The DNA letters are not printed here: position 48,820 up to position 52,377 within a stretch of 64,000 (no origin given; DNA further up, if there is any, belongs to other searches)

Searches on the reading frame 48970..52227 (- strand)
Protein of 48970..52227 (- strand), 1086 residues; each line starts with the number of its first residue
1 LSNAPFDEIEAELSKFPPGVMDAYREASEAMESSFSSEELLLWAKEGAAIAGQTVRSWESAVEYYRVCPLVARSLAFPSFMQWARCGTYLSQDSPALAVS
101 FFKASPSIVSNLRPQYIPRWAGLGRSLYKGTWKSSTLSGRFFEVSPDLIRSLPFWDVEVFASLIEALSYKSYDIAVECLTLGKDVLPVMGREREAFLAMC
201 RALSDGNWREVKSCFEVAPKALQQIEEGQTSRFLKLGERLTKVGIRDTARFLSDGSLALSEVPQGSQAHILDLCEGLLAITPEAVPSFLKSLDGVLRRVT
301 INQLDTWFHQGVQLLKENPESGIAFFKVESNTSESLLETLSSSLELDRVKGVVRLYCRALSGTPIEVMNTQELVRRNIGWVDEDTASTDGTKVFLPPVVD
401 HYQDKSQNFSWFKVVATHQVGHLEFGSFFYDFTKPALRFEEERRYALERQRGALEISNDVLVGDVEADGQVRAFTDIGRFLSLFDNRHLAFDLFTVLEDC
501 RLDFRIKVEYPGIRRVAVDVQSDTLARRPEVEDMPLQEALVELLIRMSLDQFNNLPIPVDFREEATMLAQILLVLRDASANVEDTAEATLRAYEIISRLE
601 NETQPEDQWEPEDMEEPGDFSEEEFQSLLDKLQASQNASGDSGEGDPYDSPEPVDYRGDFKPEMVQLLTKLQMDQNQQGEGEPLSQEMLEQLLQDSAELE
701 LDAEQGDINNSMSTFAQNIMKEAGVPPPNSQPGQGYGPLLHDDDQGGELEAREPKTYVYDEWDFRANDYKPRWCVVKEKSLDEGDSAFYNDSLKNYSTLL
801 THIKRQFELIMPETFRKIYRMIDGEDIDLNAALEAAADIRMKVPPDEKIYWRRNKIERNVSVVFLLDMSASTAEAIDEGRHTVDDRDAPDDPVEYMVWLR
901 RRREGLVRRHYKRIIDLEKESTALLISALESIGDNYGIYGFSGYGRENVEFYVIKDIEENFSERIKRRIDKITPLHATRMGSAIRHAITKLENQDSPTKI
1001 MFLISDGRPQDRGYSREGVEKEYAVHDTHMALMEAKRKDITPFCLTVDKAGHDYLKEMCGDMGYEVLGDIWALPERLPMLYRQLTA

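Call 56: search_protein_families(library=pfam, proteins=[window:48970-52227:-], max_evalue=0.00001)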
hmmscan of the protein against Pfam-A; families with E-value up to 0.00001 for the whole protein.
window:48970-52227:- (1086 aa): 2 families
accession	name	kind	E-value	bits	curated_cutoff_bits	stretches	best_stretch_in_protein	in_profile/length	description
PF00092.34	VWA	-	1.5e-07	32.3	23.8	1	922-1062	24-154/174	von Willebrand factor type A domain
PF13519.12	VWA_2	-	7.6e-06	26.9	27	0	915-1007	21-106/107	von Willebrand factor type A domain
